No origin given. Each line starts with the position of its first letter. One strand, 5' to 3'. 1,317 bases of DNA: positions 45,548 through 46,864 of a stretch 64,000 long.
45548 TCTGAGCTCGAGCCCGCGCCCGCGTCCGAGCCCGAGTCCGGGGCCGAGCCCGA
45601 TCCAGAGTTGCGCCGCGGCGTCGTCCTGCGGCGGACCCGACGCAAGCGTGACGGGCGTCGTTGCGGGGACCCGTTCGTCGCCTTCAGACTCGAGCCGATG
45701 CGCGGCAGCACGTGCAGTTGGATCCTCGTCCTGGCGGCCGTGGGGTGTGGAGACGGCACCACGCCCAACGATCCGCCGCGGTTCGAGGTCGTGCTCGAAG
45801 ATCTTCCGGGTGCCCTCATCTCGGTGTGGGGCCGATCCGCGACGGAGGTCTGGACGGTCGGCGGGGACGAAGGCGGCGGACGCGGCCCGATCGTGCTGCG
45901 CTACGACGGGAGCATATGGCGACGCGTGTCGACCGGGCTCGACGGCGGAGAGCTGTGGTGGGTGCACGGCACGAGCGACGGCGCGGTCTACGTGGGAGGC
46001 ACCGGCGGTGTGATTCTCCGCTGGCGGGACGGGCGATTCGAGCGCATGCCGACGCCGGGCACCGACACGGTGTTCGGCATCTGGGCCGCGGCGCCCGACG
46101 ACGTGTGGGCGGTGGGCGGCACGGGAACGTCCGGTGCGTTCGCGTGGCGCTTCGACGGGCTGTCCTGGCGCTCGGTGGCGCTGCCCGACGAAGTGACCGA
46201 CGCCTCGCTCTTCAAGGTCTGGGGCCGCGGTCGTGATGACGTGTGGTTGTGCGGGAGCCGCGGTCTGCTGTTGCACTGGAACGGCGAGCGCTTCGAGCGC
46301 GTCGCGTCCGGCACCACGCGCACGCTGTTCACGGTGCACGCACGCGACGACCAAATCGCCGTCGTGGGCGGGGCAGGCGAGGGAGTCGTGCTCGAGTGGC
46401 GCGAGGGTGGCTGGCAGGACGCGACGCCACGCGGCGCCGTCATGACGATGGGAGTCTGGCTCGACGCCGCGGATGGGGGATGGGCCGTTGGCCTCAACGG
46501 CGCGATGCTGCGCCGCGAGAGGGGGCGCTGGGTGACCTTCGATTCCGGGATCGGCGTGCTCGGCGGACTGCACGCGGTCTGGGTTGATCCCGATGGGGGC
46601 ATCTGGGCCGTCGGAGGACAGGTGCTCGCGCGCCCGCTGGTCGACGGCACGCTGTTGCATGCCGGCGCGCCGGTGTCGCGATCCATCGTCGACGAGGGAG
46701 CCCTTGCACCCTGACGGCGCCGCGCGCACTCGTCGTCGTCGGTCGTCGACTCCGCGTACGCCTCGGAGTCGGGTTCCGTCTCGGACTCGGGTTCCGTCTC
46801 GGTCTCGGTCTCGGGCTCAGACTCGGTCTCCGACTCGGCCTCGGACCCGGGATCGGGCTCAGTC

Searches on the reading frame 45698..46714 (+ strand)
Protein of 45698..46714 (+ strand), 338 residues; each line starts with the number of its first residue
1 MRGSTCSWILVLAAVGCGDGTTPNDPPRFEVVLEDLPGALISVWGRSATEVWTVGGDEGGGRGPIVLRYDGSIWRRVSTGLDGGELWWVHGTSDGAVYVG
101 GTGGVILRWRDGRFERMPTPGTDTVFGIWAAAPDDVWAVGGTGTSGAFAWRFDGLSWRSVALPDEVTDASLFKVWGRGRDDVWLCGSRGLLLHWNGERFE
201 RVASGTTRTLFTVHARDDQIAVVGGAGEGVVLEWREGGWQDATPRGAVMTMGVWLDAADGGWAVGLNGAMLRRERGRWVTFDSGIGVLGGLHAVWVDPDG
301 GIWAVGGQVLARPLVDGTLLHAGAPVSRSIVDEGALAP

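Call 68: find_encoding_contigs(protein=window:45698-46714:+, flank=10000, max_places=5)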
Protein window:45698-46714:+ (338 aa): no gene with exactly this product is on record in the collection.
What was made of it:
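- Tried and rejected: The 338-aa lipoprotein start was not on record (call 68).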

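Call 69: find_homologous_proteins(query=window:45698-46714:+, max_evalue=1e-30)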
Query window:45698-46714:+ (338 aa): 826 proteins with E <= 1e-30 among 8000 candidates; the best 120 are listed.
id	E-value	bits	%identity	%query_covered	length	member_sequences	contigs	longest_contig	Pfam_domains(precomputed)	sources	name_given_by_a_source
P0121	1.1e-222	757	100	100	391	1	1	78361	-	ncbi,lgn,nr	ncbi:MAG: hypothetical protein NZ898_02385 [Myxococcota bacterium]|nr:hypothetical protein [Myxococc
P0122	5.5e-101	357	57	89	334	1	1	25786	-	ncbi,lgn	-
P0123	6.1e-100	353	58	87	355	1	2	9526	-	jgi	jgi:hypothetical protein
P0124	3.5e-98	347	57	90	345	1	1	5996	-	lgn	-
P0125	1.6e-97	345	53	95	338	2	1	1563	-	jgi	-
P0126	1.8e-97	345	50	94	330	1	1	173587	-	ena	-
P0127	2.8e-97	344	52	96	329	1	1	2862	-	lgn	-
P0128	5.2e-97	344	54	91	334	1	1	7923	-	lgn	-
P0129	7.6e-97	343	53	90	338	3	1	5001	PF12768.14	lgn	-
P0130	1.7e-96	342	54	90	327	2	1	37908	-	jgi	jgi:hypothetical protein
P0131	3.8e-96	341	50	95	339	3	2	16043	PF12768.14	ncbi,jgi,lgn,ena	-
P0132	5.7e-96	340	50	88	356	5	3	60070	PF12768.14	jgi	jgi:hypothetical protein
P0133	6.7e-96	340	51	92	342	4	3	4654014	-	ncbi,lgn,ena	-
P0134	3.1e-95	338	52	90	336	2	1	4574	-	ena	-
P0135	6.0e-95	337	52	99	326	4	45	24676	-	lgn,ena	-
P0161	1.2e-90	323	51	93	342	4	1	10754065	-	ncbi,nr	ncbi:Hypothetical protein I5071_83850 [Sandaracinus amylolyticus]|nr:Hypothetical protein I5071_8385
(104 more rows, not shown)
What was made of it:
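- Tried and rejected: The record holds a 391-aa version that starts inside the E13 array (call 69).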

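Call 70: find_encoding_contigs(protein=P0121, flank=10000, max_places=5)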
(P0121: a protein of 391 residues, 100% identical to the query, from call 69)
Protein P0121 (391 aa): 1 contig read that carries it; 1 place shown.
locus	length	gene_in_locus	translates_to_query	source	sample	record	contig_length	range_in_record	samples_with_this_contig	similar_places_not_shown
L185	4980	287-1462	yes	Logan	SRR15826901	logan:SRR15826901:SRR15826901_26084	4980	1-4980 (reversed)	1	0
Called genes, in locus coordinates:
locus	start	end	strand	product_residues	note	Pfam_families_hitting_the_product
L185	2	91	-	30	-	?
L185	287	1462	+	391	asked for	-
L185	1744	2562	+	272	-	PF08241:Methyltransf_11 (faint), PF08242:Methyltransf_12 (faint), PF13489:Methyltransf_23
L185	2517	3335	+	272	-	PF00535:Glycos_transf_2, PF13641:Glyco_tranf_2_3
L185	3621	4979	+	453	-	?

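Call 86: find_encoding_contigs(protein=P0161, flank=10000, max_places=3)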
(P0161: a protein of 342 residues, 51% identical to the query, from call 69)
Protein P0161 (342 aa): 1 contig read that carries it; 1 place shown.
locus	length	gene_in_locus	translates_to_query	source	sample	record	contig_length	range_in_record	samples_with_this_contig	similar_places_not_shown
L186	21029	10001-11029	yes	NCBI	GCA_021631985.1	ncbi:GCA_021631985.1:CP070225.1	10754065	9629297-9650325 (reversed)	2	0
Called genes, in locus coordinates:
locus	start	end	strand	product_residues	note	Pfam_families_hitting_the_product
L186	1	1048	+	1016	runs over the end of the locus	PF04151:PPC (faint), PF11617:Cu-binding_MopE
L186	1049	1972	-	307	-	-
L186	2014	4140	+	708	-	PF00069:Pkinase, PF07714:PK_Tyr_Ser-Thr, PF01636:APH (faint), PF08308:PEGA (faint)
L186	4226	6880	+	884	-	PF11617:Cu-binding_MopE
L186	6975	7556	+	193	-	-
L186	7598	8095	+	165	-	PF12802:MarR_2, PF01047:MarR (weak), PF13412:HTH_24 (weak)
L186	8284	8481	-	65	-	-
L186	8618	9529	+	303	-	PF01149:Fapy_DNA_glyco, PF06831:H2TH, PF06827:zf-FPG_IleRS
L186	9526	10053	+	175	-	PF16694:Cytochrome_P460 (weak)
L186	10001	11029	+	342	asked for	-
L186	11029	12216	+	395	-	PF25021:TEN_NHL (faint), PF23500:DUF7133 (faint), PF01436:NHL (faint)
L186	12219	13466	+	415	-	PF23500:DUF7133 (faint), PF25021:TEN_NHL, PF08450:SGL (faint), PF24684:Vgb_lyase (faint), PF01436:NHL (weak)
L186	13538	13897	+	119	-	-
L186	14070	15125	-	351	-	PF21959:DUF6923 (faint)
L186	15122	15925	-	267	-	-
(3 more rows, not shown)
